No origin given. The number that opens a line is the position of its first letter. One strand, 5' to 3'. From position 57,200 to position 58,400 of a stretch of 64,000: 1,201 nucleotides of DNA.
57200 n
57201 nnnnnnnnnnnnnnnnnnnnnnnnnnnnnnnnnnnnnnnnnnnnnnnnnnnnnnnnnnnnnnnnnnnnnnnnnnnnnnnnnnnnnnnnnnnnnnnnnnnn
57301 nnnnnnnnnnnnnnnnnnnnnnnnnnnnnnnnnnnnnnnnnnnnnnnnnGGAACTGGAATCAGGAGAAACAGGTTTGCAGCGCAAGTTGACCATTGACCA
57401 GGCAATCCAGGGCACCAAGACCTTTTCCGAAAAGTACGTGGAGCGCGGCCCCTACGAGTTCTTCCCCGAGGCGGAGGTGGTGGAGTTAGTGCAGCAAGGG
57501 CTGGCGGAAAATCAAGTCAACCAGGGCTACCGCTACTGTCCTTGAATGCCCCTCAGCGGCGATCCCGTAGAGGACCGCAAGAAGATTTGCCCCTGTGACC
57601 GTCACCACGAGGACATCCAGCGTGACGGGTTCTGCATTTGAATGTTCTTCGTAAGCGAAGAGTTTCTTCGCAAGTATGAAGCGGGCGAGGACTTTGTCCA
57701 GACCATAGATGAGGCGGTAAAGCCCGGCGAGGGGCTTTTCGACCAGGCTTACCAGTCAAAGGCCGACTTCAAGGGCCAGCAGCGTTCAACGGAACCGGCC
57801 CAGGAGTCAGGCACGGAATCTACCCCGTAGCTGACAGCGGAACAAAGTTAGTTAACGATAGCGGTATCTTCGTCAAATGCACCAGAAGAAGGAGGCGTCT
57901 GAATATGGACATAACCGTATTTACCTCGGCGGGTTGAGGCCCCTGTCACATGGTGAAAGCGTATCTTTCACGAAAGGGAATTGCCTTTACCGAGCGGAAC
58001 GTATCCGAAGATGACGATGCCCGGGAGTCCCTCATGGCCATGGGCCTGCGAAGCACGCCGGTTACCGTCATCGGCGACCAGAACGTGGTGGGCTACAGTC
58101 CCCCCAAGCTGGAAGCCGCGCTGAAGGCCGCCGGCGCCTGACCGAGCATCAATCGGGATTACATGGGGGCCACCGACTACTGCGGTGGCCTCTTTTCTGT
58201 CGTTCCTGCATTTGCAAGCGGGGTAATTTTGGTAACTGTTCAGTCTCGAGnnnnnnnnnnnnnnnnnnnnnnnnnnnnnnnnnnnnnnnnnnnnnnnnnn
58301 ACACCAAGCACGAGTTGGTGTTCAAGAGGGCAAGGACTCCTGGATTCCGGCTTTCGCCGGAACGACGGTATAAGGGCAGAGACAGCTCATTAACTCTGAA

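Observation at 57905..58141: Small redoxin with U-G-P-C motif immediately downstream of the FTR-like gene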

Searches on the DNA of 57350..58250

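Call 72: search_rna_families(source=window, start=57350, end=58250, threshold=evalue, max_evalue=10)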
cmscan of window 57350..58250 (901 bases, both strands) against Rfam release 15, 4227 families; matches with E-value up to 10: 2.
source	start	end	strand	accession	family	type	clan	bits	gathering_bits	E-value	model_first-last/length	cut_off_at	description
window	58160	58196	+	RF01388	isrD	Gene; sRNA;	-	17.8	37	1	1-51/51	no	isrD Hfq binding RNA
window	58145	58204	-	RF00622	CPEB3_ribozyme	Gene; ribozyme;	-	11.7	35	8.6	1-78/78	no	Mammalian CPEB3 ribozyme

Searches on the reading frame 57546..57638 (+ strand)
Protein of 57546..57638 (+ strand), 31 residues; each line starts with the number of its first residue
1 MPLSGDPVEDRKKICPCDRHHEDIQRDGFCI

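Call 97: find_related_loci(query=A5, collection=metagenome_contigs, flank=2500)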
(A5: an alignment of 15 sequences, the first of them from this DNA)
Query A5 (31 aa) in metagenome_contigs; peptide patterns used: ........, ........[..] (x = any residue, [..] = any of these).
435 stretches matched a pattern; 352 encode a relative of the query (tblastn E <= 1e-3); the best 80 are kept; 80 distinct loci.
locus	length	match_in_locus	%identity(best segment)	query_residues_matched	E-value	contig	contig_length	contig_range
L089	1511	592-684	100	1-31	1e-17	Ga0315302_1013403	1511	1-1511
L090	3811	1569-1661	100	1-31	1e-17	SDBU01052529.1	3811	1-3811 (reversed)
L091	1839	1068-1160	100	1-31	1e-17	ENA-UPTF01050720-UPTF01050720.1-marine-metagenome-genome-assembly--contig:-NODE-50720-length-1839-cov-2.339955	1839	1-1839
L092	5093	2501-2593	97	1-31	3e-17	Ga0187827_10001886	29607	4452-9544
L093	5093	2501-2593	97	1-31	3e-17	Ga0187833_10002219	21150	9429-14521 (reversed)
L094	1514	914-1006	97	1-31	4e-17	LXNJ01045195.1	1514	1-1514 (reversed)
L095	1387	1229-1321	97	1-31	4e-17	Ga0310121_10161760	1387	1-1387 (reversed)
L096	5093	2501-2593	97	1-31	4e-17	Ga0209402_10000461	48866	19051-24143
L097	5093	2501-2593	97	1-31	4e-17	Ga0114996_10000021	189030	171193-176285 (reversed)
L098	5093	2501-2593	97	1-31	4e-17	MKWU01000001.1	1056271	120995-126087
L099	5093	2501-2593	97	1-31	4e-17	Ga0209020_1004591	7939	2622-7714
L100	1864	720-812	97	1-31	4e-17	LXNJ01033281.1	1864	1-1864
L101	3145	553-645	97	1-31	4e-17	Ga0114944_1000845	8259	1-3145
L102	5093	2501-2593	97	1-31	6e-17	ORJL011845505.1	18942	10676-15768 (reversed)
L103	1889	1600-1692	97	1-31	6e-17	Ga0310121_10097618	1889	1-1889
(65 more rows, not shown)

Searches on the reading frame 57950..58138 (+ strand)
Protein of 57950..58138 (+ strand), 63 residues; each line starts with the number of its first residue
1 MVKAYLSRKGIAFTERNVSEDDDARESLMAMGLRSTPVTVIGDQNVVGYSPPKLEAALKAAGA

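Call 7: search_protein_families(library=pfam, proteins=[window:57950-58138:+], max_evalue=0.1)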
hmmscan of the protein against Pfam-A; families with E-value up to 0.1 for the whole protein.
seq(63 aa): 3 families
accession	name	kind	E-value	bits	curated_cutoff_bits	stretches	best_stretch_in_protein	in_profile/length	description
PF00462.30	Glutaredoxin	-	7.9e-09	36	22.9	1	1-44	14-58/60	Glutaredoxin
PF13098.12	Thioredoxin_2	-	0.023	15.4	27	1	14-53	44-98/104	Thioredoxin-like domain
PF13192.12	Thioredoxin_3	-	0.024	15.1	24.8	1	2-48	20-63/76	Thioredoxin domain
